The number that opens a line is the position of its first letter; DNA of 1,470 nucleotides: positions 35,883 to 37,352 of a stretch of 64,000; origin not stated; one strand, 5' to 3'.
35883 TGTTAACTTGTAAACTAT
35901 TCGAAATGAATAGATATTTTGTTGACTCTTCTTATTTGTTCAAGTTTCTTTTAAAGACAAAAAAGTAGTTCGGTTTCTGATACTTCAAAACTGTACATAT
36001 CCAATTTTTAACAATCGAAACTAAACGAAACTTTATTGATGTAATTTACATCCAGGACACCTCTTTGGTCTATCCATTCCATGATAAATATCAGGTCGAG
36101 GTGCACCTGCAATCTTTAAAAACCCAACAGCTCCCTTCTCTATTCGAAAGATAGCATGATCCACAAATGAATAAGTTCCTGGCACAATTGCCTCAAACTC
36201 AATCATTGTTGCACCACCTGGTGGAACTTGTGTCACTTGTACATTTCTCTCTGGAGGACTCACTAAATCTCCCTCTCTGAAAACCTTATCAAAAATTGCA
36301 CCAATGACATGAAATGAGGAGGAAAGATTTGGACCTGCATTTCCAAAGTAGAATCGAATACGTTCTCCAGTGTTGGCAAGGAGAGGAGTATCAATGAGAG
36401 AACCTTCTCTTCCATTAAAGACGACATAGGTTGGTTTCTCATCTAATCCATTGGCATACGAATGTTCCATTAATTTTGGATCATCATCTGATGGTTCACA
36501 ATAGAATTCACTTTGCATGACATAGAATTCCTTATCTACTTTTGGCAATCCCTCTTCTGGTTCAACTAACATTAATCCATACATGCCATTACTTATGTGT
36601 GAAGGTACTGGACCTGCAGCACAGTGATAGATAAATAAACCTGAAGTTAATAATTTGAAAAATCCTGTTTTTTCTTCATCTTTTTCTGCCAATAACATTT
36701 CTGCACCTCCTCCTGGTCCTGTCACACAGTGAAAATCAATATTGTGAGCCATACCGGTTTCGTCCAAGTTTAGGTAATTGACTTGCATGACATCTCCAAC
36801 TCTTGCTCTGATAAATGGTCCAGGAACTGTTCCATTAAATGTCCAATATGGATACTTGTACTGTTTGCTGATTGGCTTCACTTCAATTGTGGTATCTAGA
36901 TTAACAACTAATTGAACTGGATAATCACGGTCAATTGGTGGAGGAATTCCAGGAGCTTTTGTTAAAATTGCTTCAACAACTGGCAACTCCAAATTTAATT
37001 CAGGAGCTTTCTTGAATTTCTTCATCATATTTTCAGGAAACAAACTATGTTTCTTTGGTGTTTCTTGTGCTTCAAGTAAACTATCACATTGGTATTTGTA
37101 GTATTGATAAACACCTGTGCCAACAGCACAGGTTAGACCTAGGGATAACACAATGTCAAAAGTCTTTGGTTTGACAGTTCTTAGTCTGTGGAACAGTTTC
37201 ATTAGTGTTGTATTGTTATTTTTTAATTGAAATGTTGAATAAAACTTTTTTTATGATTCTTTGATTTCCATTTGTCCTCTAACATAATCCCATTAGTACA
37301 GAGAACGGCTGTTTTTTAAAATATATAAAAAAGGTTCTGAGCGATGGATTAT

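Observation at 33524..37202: Copper nitrite reductase gene immediately upstream of NADPH oxidase, same strand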

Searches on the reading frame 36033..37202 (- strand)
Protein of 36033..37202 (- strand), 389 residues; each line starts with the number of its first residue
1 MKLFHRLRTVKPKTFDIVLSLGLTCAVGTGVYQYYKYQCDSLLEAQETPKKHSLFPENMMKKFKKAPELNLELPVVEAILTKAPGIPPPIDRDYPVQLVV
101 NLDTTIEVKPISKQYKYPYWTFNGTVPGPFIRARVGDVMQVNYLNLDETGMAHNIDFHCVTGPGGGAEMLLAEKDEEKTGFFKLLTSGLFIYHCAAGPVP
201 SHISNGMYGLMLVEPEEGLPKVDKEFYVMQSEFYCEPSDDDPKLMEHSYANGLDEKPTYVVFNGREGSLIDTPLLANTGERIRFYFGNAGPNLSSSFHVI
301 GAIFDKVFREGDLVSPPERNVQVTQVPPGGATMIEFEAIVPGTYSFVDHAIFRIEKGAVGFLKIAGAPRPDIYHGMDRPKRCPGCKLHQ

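Call 4: search_protein_families(library=pfam, proteins=[window:36033-37202:-], max_evalue=0.01)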
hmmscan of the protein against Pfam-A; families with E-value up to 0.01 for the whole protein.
window:36033-37202:- (389 aa): 2 families
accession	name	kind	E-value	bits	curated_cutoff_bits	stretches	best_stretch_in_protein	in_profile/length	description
PF07732.21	Cu-oxidase_3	-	1.1e-08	35.6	21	1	115-217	13-118/119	Multicopper oxidase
PF07731.20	Cu-oxidase_2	-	5.2e-07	30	20.4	1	257-346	22-115/137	Multicopper oxidase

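Call 5: search_solved_structures(query=window:36033-37202:-, show_alignments=2)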
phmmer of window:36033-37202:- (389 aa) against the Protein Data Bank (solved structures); distinct sequences matched with E-value up to 0.001: 115 (the best 60 are shown).
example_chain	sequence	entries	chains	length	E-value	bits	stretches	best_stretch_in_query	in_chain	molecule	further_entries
1kbv_A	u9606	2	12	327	4.9e-94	318.7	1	72-373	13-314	Major outer membrane protein PAN 1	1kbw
5tb7_A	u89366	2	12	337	9.2e-94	317.8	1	72-373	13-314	Nitrite reductase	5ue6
2yqb_A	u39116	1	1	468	1.1e-92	314.2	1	76-377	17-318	COPPER-CONTAINING NITRITE REDUCTASE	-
6qpt_A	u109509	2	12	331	2.6e-92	313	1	76-377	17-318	Copper-containing nitrite reductase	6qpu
9fui_A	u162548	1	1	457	4.3e-92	312.3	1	76-377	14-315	Copper-containing nitrite reductase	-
9fom_A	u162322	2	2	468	4.6e-92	312.2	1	76-377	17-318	Copper-containing nitrite reductase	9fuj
6qpv_A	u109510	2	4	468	4.6e-92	312.2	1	76-377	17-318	Copper-containing nitrite reductase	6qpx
9fuh_A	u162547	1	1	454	7e-92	311.6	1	76-377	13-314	Copper-containing nitrite reductase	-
6qq1_A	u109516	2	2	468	7.2e-92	311.6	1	76-377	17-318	Copper-containing nitrite reductase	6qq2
6qpz_A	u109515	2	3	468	7.2e-92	311.5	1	76-377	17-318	Copper-containing nitrite reductase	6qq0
3ziy_A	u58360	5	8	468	7.6e-92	311.5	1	76-377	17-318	COPPER-CONTAINING NITRITE REDUCTASE | Nitrite reductase, copper-containing | Nitrite reductase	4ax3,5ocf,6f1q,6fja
7qq2_A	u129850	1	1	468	8.2e-92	311.4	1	76-377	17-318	Copper-containing nitrite reductase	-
8qgf_A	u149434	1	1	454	1.8e-91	310.2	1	76-377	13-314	Copper-containing nitrite reductase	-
5obo_A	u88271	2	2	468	3.6e-91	309.2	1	76-377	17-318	Nitrite reductase, copper-containing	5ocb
9fuk_A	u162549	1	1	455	3.8e-91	309.2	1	76-377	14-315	Copper-containing nitrite reductase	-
1nia_A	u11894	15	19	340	2.7e-38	135.1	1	74-379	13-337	NITRITE REDUCTASE | COPPER-CONTAINING NITRITE REDUCTASE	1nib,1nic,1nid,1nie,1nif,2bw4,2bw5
1hau_A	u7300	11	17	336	5.8e-36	127.5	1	74-380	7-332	DISSIMILATORY COPPER-CONTAINING NITRITE REDUCTASE | Copper-containing nitrite reductase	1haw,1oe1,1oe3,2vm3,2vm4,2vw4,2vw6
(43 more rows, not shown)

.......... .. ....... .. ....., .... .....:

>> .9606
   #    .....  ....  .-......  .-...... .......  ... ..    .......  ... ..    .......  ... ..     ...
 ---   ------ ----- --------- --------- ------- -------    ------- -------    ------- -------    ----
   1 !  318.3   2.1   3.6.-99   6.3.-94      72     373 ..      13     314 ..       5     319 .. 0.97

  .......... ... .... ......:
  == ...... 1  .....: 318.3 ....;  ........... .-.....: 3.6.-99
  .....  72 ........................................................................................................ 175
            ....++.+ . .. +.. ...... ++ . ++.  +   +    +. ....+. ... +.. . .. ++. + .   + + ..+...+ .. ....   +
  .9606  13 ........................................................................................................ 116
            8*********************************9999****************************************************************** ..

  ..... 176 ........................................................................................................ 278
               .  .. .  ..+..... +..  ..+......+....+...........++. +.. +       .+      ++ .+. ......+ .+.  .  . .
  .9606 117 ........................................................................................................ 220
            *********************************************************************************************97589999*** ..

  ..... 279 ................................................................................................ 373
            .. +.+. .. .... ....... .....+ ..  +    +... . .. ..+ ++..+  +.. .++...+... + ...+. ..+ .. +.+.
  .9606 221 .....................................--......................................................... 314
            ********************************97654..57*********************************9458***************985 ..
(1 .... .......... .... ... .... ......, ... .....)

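Call 6: find_encoding_contigs(protein=window:36033-37202:-, flank=10000, max_places=6)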
Protein window:36033-37202:- (389 aa): no gene with exactly this product is on record in the collection.

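Call 8: find_homologous_proteins(query=window:36033-37202:-, max_evalue=1e-20)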
Query window:36033-37202:- (389 aa): 8000 proteins with E <= 1e-20 among 8000 candidates; the best 120 are listed.
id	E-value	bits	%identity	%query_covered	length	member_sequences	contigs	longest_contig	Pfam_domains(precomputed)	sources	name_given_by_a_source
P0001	2.0e-269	911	100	100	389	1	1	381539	PF07731.21,PF07732.22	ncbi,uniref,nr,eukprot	ncbi:predicted protein [Naegleria gruberi]|uniref:Copper-containing nitrite reductase n=1 Tax=Naegle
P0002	9.2e-162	557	72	81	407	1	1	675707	PF07731.21,PF07732.22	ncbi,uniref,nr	ncbi:hypothetical protein C9374_003178 [Naegleria lovaniensis]|uniref:Copper-containing nitrite redu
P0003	4.9e-160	551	71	82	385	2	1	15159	PF07731.21,PF07732.22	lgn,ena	-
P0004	3.2e-156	538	69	82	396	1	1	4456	PF07731.21,PF07732.22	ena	-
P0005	8.5e-149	514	58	99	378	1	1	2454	PF07731.21,PF07732.22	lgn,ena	-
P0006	2.1e-143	496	64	83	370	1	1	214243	PF07731.21,PF07732.22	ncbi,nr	ncbi:hypothetical protein AAVH_16102 [Aphelenchoides avenae]|nr:hypothetical protein AAVH_16102 [Aph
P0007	5.1e-142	492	57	94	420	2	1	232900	PF07731.21,PF07732.22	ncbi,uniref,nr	ncbi:multicopper oxidase domain-containing protein [Ditylenchus destructor]|uniref:Copper-containing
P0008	1.9e-139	483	64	81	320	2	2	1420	PF07731.21,PF07732.22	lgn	-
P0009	8.1e-139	481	64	82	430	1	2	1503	PF07731.21,PF07732.22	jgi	-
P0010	1.9e-137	477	56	89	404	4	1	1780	PF07731.21,PF07732.22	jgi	jgi:copper-containing nitrite reductase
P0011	8.7e-137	474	61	83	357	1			PF07731.21,PF07732.22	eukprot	eukprot:m.16802 g.16802 ORF g.16802 m.16802 type:complete len:358 (-) comp7727_c0_seq1:1786-2859(-)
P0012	3.0e-136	473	56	89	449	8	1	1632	PF07731.21,PF07732.22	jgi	-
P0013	3.1e-136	473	62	82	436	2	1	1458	PF07731.21,PF07732.22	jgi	jgi:copper-containing nitrite reductase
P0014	1.7e-134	467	61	85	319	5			PF07731.21,PF07732.22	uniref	uniref:Copper-containing nitrite reductase n=1 Tax=Panagrolaimus davidi TaxID=227884 RepID=A0A914PFJ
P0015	4.2e-133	462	66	74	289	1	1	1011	PF07731.21,PF07732.22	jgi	jgi:copper-containing nitrite reductase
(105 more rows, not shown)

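Call 11: find_encoding_contigs(protein=P0002, flank=10000, max_places=3)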
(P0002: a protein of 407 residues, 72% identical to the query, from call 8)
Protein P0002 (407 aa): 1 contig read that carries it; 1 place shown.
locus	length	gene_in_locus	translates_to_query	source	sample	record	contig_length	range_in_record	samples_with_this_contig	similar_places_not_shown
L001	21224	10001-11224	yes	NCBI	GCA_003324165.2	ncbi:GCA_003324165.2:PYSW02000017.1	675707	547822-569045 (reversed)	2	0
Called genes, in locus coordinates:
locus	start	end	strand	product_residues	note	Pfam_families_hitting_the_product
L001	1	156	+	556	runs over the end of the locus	PF00615:RGS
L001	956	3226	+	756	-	-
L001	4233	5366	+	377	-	-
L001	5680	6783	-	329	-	PF18731:HEPN_Swt1, PF03943:TAP_C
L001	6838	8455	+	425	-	-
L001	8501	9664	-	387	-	PF10294:Methyltransf_16, PF05175:MTS (weak)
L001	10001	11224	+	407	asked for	PF07731:Cu-oxidase_2 (faint), PF07732:Cu-oxidase_3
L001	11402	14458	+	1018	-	-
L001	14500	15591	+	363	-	PF05028:PARG_cat_C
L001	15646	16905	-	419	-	PF01636:APH, PF01633:Choline_kinase (weak)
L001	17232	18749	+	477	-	-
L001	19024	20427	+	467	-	-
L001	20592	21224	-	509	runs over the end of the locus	-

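Call 12: find_encoding_contigs(protein=P0003, flank=10000, max_places=3)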
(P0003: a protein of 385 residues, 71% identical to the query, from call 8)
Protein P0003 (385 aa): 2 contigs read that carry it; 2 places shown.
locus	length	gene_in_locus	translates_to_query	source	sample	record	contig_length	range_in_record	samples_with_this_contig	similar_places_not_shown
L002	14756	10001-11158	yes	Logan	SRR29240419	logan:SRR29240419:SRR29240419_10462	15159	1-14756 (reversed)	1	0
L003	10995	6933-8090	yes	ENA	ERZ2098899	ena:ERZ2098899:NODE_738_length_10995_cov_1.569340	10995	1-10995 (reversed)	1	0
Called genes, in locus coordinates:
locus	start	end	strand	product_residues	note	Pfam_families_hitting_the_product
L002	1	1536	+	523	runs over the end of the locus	-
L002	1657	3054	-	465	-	PF05739:SNARE (weak)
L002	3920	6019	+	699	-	-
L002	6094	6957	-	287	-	-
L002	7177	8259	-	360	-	PF00646:F-box (weak), PF12937:F-box-like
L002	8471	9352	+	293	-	-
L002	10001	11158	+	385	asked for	PF07731:Cu-oxidase_2 (faint), PF07732:Cu-oxidase_3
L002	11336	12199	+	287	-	-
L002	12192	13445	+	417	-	-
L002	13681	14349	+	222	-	-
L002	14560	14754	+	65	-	?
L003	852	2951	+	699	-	-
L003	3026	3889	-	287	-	-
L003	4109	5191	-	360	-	PF00646:F-box (weak), PF12937:F-box-like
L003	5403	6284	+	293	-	-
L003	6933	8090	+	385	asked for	PF07731:Cu-oxidase_2 (faint), PF07732:Cu-oxidase_3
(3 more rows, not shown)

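Call 22: find_encoding_contigs(protein=P0004, flank=10000, max_places=2)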
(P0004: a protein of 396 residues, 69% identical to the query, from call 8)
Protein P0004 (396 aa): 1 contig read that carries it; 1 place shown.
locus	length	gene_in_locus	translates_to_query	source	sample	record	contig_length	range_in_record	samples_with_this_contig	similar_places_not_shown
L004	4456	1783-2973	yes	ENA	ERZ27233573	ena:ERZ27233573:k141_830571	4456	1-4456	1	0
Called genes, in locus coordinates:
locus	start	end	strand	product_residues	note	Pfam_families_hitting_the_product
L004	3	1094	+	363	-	?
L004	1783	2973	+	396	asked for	PF07732:Cu-oxidase_3, PF07731:Cu-oxidase_2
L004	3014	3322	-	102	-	PF03050:DDE_Tnp_IS66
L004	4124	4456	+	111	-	?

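Call 45: list_cluster_members(proteins=[window:36033-37202:-, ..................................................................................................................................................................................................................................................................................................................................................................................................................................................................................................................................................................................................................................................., P0003, P0122])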
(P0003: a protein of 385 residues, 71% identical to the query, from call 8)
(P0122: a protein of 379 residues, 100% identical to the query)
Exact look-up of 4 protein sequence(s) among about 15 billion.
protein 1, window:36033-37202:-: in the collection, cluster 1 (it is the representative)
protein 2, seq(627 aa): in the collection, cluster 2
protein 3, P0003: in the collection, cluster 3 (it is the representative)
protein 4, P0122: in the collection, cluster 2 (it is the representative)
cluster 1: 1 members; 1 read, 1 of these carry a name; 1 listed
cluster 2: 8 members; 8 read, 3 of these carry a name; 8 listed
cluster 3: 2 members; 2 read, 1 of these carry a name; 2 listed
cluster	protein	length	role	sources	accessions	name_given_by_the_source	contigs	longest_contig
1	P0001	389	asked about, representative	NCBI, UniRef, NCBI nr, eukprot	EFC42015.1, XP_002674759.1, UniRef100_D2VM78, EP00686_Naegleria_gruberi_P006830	predicted protein [Naegleria gruberi] | Copper-containing nitrite reductase n=1 Tax=Naegleria gruberi TaxID=5762 ... | uncharacterized protein NAEGRDRAFT_50708 [Naegleria gruberi]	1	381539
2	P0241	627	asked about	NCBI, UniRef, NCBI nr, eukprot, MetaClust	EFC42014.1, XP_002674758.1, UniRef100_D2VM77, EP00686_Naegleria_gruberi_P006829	NADPH oxidase [Naegleria gruberi] | NADPH oxidase n=1 Tax=Naegleria gruberi TaxID=5762 RepID=D2VM77_NAEGR | XP_002674758.1 NADPH oxidase [Naegleria gruberi]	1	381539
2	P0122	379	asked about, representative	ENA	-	-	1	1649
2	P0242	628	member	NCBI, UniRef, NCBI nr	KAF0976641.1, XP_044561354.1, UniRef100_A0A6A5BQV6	hypothetical protein FDP41_004540 [Naegleria fowleri] | FAD-binding FR-type domain-containing protein n=1 Tax=Naegleria fowleri TaxID=5763 ... | uncharacterized protein FDP41_004540 [Naegleria fowleri]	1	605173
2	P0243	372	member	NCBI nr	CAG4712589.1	unnamed protein product [Naegleria fowleri]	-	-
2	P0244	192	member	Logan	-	-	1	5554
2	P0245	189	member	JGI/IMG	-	-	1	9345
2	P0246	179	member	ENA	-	-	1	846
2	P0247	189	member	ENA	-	-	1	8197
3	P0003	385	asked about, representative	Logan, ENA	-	-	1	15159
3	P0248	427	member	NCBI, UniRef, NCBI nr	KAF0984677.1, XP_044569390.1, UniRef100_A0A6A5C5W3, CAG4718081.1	hypothetical protein FDP41_000576 [Naegleria fowleri] | Copper-containing nitrite reductase n=1 Tax=Naegleria fowleri TaxID=5763 ... | uncharacterized protein FDP41_000576 [Naegleria fowleri]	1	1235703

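Call 46: find_encoding_contigs(protein=P0242, flank=10000, max_places=2)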
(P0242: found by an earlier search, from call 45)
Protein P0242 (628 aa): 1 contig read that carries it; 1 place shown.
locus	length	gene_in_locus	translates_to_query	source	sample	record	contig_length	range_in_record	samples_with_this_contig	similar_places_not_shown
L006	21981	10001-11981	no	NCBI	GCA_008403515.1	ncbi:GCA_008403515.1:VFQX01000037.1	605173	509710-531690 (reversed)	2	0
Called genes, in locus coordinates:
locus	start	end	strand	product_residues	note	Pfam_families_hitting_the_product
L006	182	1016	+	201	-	PF00025:Arf, PF00071:Ras, PF08477:Roc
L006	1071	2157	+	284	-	PF00561:Abhydrolase_1 (weak), PF12146:Hydrolase_4 (weak), PF01738:DLH (weak), PF02230:Abhydrolase_2 (weak), PF20434:BD-FAE (faint), PF00326:Peptidase_S9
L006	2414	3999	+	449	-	PF04981:NMD3 (weak), PF21193:NMD_SH3, PF21192:OB_NMD3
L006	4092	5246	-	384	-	PF00438:S-AdoMet_synt_N, PF02772:S-AdoMet_synt_M, PF02773:S-AdoMet_synt_C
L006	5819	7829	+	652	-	-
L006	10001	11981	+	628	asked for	PF01794:Ferric_reduct, PF08022:FAD_binding_8, PF08030:NAD_binding_6, PF00018:SH3_1, PF07653:SH3_2, PF14604:SH3_9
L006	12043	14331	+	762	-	PF00620:RhoGAP, PF02493:MORN (faint)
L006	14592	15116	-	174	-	-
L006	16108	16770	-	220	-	-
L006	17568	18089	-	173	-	-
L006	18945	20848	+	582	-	PF04670:Gtr1_RagA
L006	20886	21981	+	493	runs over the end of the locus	PF05023:Phytochelatin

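Call 47: find_encoding_contigs(protein=P0248, flank=10000, max_places=2)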
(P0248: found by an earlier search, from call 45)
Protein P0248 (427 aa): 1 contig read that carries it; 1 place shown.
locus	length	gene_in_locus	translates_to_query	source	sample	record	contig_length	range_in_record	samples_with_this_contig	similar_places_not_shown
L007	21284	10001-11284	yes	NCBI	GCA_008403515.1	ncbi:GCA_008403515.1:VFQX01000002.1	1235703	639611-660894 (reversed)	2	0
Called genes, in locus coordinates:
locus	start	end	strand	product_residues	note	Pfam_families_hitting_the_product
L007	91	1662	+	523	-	-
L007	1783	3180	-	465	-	PF05739:SNARE (weak)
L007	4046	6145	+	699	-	-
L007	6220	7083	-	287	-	-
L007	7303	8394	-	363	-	PF00646:F-box (weak), PF12937:F-box-like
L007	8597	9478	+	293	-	-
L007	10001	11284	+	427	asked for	PF07731:Cu-oxidase_2 (faint), PF07732:Cu-oxidase_3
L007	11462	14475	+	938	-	-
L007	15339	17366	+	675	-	-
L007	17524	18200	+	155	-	-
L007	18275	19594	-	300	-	PF10294:Methyltransf_16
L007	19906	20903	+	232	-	-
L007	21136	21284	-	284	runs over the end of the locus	-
